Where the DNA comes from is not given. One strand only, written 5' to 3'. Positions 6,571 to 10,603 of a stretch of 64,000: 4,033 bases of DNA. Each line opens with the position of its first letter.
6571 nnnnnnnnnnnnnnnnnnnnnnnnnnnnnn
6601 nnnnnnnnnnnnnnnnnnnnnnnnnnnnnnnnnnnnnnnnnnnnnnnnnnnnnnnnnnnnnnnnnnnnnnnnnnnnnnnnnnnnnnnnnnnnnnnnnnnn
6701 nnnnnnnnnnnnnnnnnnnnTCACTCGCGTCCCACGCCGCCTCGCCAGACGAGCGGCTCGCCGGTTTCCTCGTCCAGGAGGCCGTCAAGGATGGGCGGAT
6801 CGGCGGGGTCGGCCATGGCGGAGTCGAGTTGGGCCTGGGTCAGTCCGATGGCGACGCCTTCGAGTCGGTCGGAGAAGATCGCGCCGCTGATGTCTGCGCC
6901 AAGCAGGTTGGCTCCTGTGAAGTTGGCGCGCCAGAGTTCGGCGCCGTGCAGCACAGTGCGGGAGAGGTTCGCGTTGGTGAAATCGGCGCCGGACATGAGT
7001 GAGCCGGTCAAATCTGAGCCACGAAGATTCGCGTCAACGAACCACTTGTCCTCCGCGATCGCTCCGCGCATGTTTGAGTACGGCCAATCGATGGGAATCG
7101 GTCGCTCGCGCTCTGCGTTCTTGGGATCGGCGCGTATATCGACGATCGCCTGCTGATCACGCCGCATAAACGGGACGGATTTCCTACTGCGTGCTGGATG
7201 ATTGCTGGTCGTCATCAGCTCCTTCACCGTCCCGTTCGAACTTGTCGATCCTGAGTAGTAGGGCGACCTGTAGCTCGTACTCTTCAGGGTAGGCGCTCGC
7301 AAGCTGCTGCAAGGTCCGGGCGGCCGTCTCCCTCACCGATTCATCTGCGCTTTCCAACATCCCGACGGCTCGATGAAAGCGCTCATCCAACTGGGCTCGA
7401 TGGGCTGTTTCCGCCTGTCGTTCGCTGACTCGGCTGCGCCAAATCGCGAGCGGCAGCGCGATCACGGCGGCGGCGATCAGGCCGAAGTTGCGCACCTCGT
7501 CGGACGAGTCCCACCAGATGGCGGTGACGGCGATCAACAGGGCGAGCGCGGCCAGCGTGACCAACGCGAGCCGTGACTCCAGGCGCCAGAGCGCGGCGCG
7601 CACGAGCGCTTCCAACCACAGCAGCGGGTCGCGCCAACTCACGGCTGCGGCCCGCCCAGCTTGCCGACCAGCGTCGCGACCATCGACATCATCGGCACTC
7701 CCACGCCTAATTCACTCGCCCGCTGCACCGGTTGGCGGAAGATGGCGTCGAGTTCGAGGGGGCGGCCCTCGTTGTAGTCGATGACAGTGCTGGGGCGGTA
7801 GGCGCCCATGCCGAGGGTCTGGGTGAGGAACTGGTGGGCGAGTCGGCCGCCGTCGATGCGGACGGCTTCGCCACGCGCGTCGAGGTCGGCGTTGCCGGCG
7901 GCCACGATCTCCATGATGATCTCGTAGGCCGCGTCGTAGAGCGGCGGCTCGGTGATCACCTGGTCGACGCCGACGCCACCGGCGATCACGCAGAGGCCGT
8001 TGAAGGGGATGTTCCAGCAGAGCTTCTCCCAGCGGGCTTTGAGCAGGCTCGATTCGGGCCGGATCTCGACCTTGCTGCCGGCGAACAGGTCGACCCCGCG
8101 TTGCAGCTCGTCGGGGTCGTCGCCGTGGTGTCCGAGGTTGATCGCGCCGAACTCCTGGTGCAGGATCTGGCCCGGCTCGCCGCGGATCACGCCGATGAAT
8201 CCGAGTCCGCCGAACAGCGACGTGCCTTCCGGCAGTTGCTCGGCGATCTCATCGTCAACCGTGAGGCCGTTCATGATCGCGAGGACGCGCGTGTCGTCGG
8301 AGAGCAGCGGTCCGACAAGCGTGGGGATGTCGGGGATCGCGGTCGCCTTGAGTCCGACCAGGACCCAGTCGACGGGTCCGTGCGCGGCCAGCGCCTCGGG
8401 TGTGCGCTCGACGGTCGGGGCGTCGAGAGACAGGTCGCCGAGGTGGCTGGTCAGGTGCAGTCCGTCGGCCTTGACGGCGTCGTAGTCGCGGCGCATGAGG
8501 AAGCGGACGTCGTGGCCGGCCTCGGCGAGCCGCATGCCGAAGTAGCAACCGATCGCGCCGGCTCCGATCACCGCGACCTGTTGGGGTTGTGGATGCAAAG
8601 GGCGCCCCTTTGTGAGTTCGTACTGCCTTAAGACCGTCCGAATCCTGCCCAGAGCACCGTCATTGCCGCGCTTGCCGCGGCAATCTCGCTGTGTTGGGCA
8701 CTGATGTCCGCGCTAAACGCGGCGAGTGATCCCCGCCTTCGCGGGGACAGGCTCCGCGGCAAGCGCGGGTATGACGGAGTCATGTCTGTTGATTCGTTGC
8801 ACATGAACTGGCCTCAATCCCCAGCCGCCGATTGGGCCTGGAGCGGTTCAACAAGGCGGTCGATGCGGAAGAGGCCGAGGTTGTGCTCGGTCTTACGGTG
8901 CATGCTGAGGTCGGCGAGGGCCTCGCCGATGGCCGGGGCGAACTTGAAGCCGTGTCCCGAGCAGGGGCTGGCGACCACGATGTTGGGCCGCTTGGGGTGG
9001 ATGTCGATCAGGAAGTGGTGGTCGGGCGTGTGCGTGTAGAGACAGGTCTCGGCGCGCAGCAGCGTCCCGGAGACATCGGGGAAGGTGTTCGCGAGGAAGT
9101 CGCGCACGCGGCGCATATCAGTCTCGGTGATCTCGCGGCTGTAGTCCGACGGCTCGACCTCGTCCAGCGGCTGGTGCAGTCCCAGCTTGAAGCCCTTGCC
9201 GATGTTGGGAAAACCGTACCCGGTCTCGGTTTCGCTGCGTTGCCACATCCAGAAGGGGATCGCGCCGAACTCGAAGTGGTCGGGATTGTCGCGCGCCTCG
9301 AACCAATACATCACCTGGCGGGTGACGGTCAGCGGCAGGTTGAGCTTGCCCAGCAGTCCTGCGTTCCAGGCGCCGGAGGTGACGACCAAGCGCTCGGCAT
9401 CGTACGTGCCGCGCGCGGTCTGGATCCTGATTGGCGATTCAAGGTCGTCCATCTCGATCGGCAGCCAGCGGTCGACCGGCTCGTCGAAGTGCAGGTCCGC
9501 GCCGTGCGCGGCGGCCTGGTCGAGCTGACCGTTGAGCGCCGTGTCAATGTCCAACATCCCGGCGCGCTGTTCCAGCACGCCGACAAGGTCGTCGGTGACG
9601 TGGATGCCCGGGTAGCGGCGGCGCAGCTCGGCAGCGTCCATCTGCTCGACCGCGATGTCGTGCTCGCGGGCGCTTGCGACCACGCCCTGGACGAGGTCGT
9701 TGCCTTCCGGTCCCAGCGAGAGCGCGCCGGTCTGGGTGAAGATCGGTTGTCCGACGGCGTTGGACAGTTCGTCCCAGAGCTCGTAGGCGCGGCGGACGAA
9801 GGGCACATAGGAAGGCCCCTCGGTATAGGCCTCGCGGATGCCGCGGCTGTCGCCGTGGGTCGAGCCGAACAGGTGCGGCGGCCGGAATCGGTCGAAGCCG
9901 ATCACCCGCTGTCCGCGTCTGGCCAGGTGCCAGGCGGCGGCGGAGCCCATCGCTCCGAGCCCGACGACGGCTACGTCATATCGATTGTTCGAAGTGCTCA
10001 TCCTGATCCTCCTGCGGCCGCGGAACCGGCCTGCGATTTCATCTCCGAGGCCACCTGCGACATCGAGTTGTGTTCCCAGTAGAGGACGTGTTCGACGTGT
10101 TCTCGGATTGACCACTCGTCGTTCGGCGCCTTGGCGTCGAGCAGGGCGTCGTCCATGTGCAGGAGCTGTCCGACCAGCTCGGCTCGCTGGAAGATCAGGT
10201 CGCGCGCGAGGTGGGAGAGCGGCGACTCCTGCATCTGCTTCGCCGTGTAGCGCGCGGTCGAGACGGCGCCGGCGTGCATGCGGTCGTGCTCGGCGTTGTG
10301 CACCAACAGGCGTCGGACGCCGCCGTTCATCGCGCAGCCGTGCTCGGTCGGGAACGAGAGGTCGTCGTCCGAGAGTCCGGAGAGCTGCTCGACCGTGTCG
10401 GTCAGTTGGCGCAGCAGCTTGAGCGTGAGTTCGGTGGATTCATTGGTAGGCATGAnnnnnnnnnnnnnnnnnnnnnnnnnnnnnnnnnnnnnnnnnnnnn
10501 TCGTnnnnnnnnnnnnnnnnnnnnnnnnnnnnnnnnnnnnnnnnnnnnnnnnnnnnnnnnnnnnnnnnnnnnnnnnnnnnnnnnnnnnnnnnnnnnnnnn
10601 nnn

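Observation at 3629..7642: Pentapeptide-repeat protein translationally coupled to a solo MmeI-family Type IIL R-M enzyme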

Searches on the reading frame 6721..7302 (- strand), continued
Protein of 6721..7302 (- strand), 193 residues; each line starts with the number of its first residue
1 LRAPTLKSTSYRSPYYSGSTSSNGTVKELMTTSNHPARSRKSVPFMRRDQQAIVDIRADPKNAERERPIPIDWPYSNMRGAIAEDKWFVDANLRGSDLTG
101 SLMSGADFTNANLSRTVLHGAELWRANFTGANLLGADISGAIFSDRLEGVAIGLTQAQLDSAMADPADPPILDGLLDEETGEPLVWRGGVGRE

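Call 91: search_protein_families(library=pfam, proteins=[L104:1699-5745:+, L152:3310-5547:+, L152:1241-3025:+, L137:2193-4790:+, L137:6693-7937:+, L095:2869-4377:+, L095:7037-7852:+, L117:4145-5239:+, L138:9202-11493:+, L122:1512-3737:-], max_evalue=0.0001)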
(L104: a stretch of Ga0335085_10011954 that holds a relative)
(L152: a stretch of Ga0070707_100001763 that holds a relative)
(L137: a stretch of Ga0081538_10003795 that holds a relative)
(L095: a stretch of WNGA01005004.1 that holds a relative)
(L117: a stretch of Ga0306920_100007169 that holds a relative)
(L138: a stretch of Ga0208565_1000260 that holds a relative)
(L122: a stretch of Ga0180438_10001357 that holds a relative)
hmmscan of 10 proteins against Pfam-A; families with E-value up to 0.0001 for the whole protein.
L104:1699-5745:+ (1349 aa): 2 families
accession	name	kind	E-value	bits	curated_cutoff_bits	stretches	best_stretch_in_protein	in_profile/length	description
PF01833.30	TIG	-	1.6e-07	31.6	20.9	0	254-309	1-60/84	IPT/TIG domain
PF13927.12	Ig_3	-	6.3e-05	23.8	30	0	1086-1123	4-41/78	Immunoglobulin domain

L152:3310-5547:+ (746 aa): 6 families
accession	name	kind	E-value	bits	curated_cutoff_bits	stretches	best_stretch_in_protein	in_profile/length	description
PF13086.12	AAA_11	-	1e-31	111.1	27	1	200-559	1-253/257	AAA domain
PF13604.12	AAA_30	-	2e-13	50.9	27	1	200-259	1-62/191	AAA domain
PF13245.12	AAA_19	-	1.8e-10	41.5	25.1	1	205-258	1-56/134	AAA domain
PF04851.21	ResIII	-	2.8e-06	27.8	22.5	0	201-270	4-80/164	Type III restriction enzyme, res subunit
PF05970.20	PIF1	-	3.2e-05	24.1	25.9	0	201-256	2-63/223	PIF1-like helicase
PF13401.12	AAA_22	-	9.4e-05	23.2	27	0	217-283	7-65/130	AAA domain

L152:1241-3025:+ (595 aa): 13 families
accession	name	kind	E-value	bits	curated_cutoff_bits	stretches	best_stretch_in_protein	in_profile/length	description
PF01344.31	Kelch_1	-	2.9e-58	193.4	20.1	5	209-253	6-46/46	Kelch motif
PF13964.12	Kelch_6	-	2.3e-45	151.6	25.3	5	110-158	3-50/50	Kelch motif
PF24681.1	Kelch_KLHDC2_KLHL20_DRC7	-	9.4e-37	126.9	50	2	115-322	5-221/221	KLHDC2/KLHL20/DRC7 Kelch-repeats domain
PF07646.21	Kelch_2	-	1.7e-32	110.1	21.3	2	157-202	1-48/48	Kelch motif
PF13415.12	Kelch_3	-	6.4e-31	106.3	22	3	167-206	1-41/48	Galactose oxidase, central domain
PF13418.12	Kelch_4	-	2.8e-29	101.2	21.6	1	60-105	1-48/49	Galactose oxidase, central domain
PF25210.1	Kelch_FKB95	-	5.6e-29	102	70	2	162-271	37-147/268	FKB95, Kelch-repeats domain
PF24996.1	NANM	-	3.6e-22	79.1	45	3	57-177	4-126/350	N-acetylneuraminate epimerase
PF24981.1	Beta-prop_ATRN-LZTR1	-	1.4e-19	70.9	50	1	52-276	31-282/289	Attractin/LZTR1 beta-propeller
PF00395.25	SLH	-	2.7e-17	62.9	20.8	0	483-525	2-44/44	S-layer homology domain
PF19755.4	DUF6242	-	1.7e-07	31.7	29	0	238-318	122-200/217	Domain of unknown function (DUF6242)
PF13854.13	Kelch_HCF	-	3.1e-05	23.8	113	0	211-337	24-154/345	Host cell factor, Kelch-repeats domain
PF13004.13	BACON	-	4.2e-05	23.9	25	0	364-415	3-60/61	Putative binding domain, N-terminal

L137:2193-4790:+ (866 aa): 0 families

L137:6693-7937:+ (415 aa): 2 families
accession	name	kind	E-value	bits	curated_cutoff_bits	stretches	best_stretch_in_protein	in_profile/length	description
PF00211.25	Guanylate_cyc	-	9.7e-11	42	21.9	1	258-404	10-174/183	Adenylate and Guanylate cyclase catalytic domain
PF16701.10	Ad_Cy_reg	-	6.5e-08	33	28.6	1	96-215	50-169/186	Adenylate cyclase regulatory domain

L095:2869-4377:+ (503 aa): 0 families

L095:7037-7852:+ (272 aa): 0 families

L117:4145-5239:+ (365 aa): 5 families
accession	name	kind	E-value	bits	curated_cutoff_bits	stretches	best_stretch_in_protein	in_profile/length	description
PF00155.27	Aminotran_1_2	-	4.1e-48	164.8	19.7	1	48-353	36-361/361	Aminotransferase class I and II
PF01041.23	DegT_DnrJ_EryC1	-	3.6e-08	33.4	19.8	1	60-182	31-145/360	DegT/DnrJ/EryC1/StrS aminotransferase family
PF01053.26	Cys_Met_Meta_PP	-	6.4e-08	32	27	1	69-187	67-178/381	Cys/Met metabolism PLP-dependent enzyme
PF00266.25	Aminotran_5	-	7.4e-08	32.2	21.5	1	71-184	63-177/371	Aminotransferase class-V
PF01212.27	Beta_elim_lyase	-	7.8e-06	25.8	27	1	52-182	27-168/288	Beta-eliminating lyase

L138:9202-11493:+ (764 aa): 5 families
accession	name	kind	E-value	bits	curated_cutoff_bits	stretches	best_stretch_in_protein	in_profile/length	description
PF00580.27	UvrD-helicase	-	8.5e-09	35.9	23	0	473-571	163-257/271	UvrD/REP helicase N-terminal domain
PF13245.12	AAA_19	-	2.1e-07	31.6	25.1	0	201-234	3-36/134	AAA domain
PF01443.25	Viral_helicase1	-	4.2e-06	27.2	21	0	665-715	176-228/228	Viral superfamily 1 RNA helicase core domain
PF13538.12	UvrD_C_2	-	4.4e-05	23.7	27.4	0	672-713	8-51/52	UvrD-like helicase C-terminal domain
PF02562.22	PhoH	-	5.3e-05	23.2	27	0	529-567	121-160/205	PhoH-like protein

L122:1512-3737:- (742 aa): 5 families
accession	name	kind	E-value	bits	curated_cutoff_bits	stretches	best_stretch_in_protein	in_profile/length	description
PF01138.27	RNase_PH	-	7.5e-61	204.7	25.5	2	35-166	2-130/130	3' exoribonuclease family, domain 1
PF03725.20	RNase_PH_C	-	1.2e-21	76.8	20.8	2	169-231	1-65/67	3' exoribonuclease family, domain 2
PF00575.29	S1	-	1.2e-19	70.9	22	1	639-710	2-74/74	S1 RNA binding domain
PF00013.35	KH_1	-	1.7e-08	34.5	21.5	1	576-622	2-54/66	KH domain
PF03726.19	PNPase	-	9e-08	32.9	24.6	1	271-340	10-81/81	Polyribonucleotide nucleotidyltransferase, RNA binding domain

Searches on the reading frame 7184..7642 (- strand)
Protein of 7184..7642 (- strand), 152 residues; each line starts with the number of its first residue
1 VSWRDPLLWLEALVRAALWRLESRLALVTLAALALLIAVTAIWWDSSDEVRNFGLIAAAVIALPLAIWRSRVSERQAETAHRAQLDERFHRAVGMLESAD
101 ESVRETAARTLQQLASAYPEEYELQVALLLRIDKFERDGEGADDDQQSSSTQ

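Call 5: search_protein_families(library=pfam, proteins=[window:7184-7642:-], max_evalue=0.1)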
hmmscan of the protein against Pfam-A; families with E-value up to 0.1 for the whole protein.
window:7184-7642:- (152 aa): 4 families
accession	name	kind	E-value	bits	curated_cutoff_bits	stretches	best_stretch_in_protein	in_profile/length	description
PF02985.28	HEAT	-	0.001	19.6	23.5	1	94-116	7-29/31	HEAT repeat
PF00514.29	Arm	-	0.0076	16.7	20.6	1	93-116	18-41/41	Armadillo/beta-catenin-like repeat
PF19493.4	Trypco1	-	0.026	15.6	24.6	1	72-129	13-72/98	Trypsin-co-occurring domain 1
PF19911.4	DUF6384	-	0.052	13.1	25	1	18-126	89-202/308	Family of unknown function (DUF6384)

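Call 6: search_protein_families(library=ncbifam, proteins=[window:7184-7642:-], max_evalue=0.1)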
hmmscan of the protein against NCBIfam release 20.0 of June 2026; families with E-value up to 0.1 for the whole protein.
window:7184-7642:- (152 aa): 0 families

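Call 7: search_protein_families(library=padloc, proteins=[window:7184-7642:-], max_evalue=0.1)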
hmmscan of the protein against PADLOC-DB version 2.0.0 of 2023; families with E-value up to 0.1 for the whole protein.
window:7184-7642:- (152 aa): 1 family
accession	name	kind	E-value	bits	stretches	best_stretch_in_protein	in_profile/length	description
PDLC00721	Effector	-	0.0023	15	1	27-113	170-257/305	4TM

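Call 81: search_protein_representatives(protein=window:7184-7642:-)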
Query: 152 residues. Proteins with E-value up to 0.001 (for the whole library): 1096; up to 1e-10: 170; up to 1e-30: 1. The best 150 are listed.
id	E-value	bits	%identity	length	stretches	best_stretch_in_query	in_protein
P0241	1.3e-50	187.7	72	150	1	1-136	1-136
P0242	2.3e-26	109.2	46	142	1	14-140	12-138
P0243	1.7e-24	103.1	43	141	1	14-143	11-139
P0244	2.7e-24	102.5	46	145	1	6-145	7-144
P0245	1.0e-20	90.9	46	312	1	8-129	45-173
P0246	1.8e-18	83.6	49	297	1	18-131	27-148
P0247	5.4e-18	82.1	39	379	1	12-130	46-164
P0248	5.2e-17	78.9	42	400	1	9-128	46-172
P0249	8.1e-17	78.3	40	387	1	10-130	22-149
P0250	1.6e-15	74.1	48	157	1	24-147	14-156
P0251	1.6e-15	74.1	44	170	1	23-129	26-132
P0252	1.8e-15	73.9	43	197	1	22-130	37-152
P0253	4.4e-15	72.7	46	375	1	19-130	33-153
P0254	5.7e-15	72.3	50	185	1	27-130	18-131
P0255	5.8e-15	72.3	32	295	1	9-129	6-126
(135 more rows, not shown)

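Call 83: search_protein_families(library=pfam, alignment_id=A4, max_evalue=0.001)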
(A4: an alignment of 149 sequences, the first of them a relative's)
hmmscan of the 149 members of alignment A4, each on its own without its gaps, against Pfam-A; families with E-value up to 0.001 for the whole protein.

A. member 1, P0241 (150 aa): 0 families

B. families by the number of members that match (of 149 scanned): 6 families
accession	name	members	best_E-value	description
PF00805.28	Pentapeptide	102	6.8e-52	Pentapeptide repeats (8 copies)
PF13599.13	Pentapeptide_4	66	1.4e-27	Pentapeptide repeat region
PF13576.12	Pentapeptide_3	56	6e-22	Pentapeptide repeats (9 copies)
PF25296.1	Decapeptide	6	1.8e-06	Decapeptide repeat region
PF23894.2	LD_SV2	1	2.7e-05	SV2A/B/C luminal domain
PF12263.13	DUF3611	1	0.00057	Protein of unknown function (DUF3611)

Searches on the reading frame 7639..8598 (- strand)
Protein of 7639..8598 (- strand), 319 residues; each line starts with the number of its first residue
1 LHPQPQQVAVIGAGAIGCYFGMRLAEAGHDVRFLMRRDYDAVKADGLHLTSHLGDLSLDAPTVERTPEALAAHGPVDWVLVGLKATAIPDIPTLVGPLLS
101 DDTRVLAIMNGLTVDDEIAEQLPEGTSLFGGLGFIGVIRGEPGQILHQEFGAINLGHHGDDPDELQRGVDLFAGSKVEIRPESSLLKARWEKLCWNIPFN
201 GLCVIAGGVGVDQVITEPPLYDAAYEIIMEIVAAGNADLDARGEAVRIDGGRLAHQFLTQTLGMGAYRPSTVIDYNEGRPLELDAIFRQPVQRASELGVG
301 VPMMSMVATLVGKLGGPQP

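Call 5: search_protein_families(library=pfam, proteins=[window:7639-8598:-], max_evalue=0.1)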
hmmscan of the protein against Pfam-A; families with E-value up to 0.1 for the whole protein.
window:7639-8598:- (319 aa): 12 families
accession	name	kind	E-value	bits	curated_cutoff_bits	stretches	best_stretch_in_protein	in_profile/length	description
PF02558.23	ApbA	-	6e-33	114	22.2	1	8-158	1-148/150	Ketopantoate reductase PanE/ApbA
PF08546.17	ApbA_C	-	4e-20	72.9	22.7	1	186-312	3-122/125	Ketopantoate reductase PanE/ApbA C terminal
PF01210.29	NAD_Gly3P_dh_N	-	2.6e-05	24.7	23.1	1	7-114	1-108/158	NAD-dependent glycerol-3-phosphate dehydrogenase N-terminus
PF07992.20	Pyr_redox_2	-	0.0013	18.6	26.1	1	4-38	141-175/291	Pyridine nucleotide-disulphide oxidoreductase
PF03807.23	F420_oxidored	-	0.0019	19.2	21.6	1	7-111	1-94/94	NADP oxidoreductase coenzyme F420-dependent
PF00070.33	Pyr_redox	-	0.0029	18.5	22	1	8-38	2-32/82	Pyridine nucleotide-disulphide oxidoreductase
PF01266.30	DAO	-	0.0056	16.7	27.9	1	8-37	2-31/353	FAD dependent oxidoreductase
PF00899.27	ThiF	-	0.015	14.9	28.1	1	6-43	21-56/238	ThiF family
PF01494.25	FAD_binding_3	-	0.018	14.8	22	1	7-48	3-46/349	FAD binding domain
PF13450.12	NAD_binding_8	-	0.027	15.2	21.9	1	10-33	1-24/68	NAD(P)-binding Rossmann-like domain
PF02737.24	3HCDH_N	-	0.03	14.7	22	1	7-41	1-35/180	3-hydroxyacyl-CoA dehydrogenase, NAD binding domain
PF03721.20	UDPG_MGDP_dh_N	-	0.04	13.9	27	1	7-33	2-28/187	UDP-glucose/GDP-mannose dehydrogenase family, NAD binding domain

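Call 6: search_protein_families(library=ncbifam, proteins=[window:7639-8598:-], max_evalue=0.1)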
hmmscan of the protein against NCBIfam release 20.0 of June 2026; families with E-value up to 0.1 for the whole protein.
window:7639-8598:- (319 aa): 36 families (the best 25 are shown)
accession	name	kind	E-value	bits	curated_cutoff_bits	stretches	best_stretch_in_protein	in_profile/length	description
NF004887.0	PRK06249.1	equivalog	4.1e-77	259.5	360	1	1-310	1-306/316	putative 2-dehydropantoate 2-reductase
TIGR00745.1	apbA_panE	subfamily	2.6e-53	181.3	141.35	1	8-312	2-299/305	2-dehydropantoate 2-reductase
NF005091.0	PRK06522.2-2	equivalog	1.2e-31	110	252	1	6-311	2-293/302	2-dehydropantoate 2-reductase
NF005089.0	PRK06522.1-4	subfamily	2.1e-31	109.5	223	2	7-112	2-104/326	2-dehydropantoate 2-reductase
NF005094.0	PRK06522.2-5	equivalog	2.7e-30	105.8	382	1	8-308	3-295/307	2-dehydropantoate 2-reductase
NF005088.0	PRK06522.1-2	subfamily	5e-23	81.7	371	1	7-311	2-298/308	2-dehydropantoate 2-reductase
NF006083.0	PRK08229.1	equivalog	2.9e-22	79.1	371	1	6-197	3-190/341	2-dehydropantoate 2-reductase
NF005092.1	PRK06522.2-3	equivalog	3.2e-15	56.1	500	1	7-311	2-291/296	2-dehydropantoate 2-reductase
NF004311.0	PRK05708.1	equivalog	8.4e-14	51.1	378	1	8-205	5-197/305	putative 2-dehydropantoate 2-reductase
NF005087.0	PRK06522.1-1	equivalog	8.8e-13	48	351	1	7-205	2-189/296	2-dehydropantoate 2-reductase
NF009541.0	PRK12921.1-1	equivalog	1.9e-09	37.3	338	1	5-311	5-289/297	oxidoreductase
NF009543.0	PRK12921.1-5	equivalog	1.9e-09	37.1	339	1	7-248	2-240/305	oxidoreductase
NF005093.0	PRK06522.2-4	equivalog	1.7e-08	34.2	308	1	7-206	5-199/304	2-dehydropantoate 2-reductase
NF000942.0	PRK00094.1-4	subfamily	9.9e-06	24.9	257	1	6-114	3-111/334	NAD(P)H-dependent glycerol-3-phosphate dehydrogenase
NF004783.0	PRK06129.1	equivalog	0.00019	20.9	347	1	6-69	3-65/315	3-hydroxyacyl-CoA dehydrogenase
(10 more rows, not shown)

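Call 7: search_protein_families(library=padloc, proteins=[window:7639-8598:-], max_evalue=0.1)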
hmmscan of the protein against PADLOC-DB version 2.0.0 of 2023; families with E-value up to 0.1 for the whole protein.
window:7639-8598:- (319 aa): 6 families
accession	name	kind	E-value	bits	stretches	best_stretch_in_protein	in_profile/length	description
PDLC00840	E1-E2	-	0.022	11.8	1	6-46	214-252/458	E1-E2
PDLC00837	E1-E2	-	0.022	11.5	1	6-45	326-363/593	E1-E2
PDLC00854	E1-E2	-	0.026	11.3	1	6-28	362-384/605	E1-E2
PDLC01086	C3a186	-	0.051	10.9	1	7-39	2-34/384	"C-3?,4? desaturase"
PDLC00836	E1-E2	-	0.064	9.8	1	6-28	342-364/602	E1-E2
PDLC00826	E1-E2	-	0.066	9.9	1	6-28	335-357/576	E1-E2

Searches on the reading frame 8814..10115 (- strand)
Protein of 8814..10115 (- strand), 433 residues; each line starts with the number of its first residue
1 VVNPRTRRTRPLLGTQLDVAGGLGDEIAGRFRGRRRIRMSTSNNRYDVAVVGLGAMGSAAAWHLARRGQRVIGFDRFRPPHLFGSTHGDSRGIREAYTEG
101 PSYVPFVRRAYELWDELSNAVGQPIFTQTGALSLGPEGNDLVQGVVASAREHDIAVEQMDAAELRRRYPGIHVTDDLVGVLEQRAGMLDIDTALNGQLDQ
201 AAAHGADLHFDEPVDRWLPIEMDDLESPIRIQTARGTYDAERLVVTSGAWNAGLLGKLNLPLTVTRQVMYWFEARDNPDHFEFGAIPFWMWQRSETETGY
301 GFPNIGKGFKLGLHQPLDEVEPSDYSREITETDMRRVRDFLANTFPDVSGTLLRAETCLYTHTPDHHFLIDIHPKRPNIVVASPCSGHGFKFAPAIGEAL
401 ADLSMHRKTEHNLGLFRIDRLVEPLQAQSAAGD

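Call 89: search_protein_families(library=pfam, proteins=[window:8814-10115:-], max_evalue=0.001)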
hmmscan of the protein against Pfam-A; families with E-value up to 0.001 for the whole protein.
window:8814-10115:- (433 aa): 2 families
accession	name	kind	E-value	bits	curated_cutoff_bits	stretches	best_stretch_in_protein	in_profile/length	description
PF01266.30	DAO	-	3.4e-50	172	27.9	1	47-403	1-353/353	FAD dependent oxidoreductase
PF03446.21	NAD_binding_2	-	0.00014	22.4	21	1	47-77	1-31/161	NAD binding domain of 6-phosphogluconate dehydrogenase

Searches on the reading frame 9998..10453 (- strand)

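Call 89: search_protein_families(library=pfam, proteins=[window:9998-10453:-], max_evalue=0.001)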
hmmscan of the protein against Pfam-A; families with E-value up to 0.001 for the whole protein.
window:9998-10453:- (151 aa): 1 family
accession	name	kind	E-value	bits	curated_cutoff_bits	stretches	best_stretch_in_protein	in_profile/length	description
PF12867.12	DinB_2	-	6.4e-08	33.5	24.8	1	89-131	5-47/128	DinB superfamily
